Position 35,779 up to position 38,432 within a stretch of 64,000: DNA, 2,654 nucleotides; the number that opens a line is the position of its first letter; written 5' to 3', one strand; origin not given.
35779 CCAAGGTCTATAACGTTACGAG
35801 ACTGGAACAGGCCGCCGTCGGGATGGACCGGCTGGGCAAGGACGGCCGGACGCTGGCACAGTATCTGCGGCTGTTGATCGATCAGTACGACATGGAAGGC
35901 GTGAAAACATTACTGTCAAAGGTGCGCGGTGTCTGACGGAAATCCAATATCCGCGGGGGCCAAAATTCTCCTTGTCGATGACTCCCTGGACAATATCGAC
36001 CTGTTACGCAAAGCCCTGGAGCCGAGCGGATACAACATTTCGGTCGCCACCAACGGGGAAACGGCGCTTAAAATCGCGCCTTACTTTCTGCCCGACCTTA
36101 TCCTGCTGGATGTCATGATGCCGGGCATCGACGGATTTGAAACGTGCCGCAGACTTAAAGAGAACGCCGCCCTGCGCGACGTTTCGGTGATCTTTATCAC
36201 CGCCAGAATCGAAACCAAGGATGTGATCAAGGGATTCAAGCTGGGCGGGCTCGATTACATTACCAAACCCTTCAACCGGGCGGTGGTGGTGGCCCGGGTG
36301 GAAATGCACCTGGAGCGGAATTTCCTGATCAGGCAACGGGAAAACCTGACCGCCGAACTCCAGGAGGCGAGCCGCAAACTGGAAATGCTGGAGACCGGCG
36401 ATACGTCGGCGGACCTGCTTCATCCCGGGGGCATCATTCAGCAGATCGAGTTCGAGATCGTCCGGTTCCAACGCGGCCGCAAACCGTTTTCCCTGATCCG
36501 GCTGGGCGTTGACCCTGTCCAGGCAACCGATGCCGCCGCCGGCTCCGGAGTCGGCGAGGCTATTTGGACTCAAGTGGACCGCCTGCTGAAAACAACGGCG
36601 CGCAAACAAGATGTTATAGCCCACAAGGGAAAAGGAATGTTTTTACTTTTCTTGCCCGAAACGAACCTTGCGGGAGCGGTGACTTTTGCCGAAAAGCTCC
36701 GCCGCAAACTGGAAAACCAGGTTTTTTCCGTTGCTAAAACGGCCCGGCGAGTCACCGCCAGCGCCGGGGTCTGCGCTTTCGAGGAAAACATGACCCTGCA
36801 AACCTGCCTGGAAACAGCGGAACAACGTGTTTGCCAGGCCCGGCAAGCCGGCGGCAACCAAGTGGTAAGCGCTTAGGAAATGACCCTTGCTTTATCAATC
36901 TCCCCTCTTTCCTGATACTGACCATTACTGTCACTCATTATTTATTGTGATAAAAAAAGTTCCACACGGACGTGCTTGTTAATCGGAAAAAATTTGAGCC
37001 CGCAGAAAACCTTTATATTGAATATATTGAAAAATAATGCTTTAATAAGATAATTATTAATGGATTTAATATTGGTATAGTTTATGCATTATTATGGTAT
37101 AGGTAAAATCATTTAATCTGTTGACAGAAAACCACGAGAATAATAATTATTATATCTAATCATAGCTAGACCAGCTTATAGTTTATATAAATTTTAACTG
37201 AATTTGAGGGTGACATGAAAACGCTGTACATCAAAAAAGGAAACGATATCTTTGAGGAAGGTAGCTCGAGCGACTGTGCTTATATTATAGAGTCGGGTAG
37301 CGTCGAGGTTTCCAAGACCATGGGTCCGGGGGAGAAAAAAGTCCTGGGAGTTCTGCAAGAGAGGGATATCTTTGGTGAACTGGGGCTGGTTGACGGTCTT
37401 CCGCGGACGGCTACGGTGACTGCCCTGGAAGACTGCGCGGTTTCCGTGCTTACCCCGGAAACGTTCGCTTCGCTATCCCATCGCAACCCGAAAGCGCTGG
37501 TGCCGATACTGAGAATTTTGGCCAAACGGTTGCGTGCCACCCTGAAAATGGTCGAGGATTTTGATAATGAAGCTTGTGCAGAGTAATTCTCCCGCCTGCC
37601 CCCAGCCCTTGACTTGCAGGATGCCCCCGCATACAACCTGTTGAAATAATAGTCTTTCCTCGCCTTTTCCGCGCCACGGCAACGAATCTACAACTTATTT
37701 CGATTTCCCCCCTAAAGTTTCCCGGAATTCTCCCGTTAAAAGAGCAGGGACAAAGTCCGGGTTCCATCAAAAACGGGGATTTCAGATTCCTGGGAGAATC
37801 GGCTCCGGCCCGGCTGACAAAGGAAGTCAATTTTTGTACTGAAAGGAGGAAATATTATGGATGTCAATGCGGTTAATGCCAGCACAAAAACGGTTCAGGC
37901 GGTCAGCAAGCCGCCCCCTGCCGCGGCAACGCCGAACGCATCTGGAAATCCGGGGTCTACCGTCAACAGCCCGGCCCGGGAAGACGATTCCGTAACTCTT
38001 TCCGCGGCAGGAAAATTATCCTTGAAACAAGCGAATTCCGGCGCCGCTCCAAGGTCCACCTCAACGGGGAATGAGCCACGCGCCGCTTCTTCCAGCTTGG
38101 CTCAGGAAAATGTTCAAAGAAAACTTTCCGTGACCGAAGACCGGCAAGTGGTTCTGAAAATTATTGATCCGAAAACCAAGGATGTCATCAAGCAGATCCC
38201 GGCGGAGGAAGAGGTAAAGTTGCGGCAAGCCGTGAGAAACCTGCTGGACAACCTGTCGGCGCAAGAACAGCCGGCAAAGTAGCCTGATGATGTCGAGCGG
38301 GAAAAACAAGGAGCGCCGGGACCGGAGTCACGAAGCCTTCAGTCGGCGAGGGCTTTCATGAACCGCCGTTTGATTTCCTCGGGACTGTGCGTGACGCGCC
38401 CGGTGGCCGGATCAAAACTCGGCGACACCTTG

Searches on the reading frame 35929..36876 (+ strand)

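Call 67: search_protein_families(library=pfam, proteins=[window:35929-36876:+], max_evalue=0.001)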
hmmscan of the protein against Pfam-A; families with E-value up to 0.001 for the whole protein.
window:35929-36876:+ (315 aa): 2 families
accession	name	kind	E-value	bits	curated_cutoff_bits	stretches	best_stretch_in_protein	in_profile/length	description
PF00072.30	Response_reg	-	6.8e-28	97.5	30.2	1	13-124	1-110/111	Response regulator receiver domain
PF00990.26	GGDEF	-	2.8e-16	60.1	23.8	1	171-311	17-161/161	Diguanylate cyclase, GGDEF domain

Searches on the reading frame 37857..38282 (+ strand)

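Call 67: search_protein_families(library=pfam, proteins=[window:37857-38282:+], max_evalue=0.001)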
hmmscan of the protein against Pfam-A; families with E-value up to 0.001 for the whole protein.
window:37857-38282:+ (141 aa): 1 family
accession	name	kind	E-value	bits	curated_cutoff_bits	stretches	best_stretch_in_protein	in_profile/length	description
PF03646.20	FlaG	-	5.7e-07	30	23.8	1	84-129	48-94/101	FlaG protein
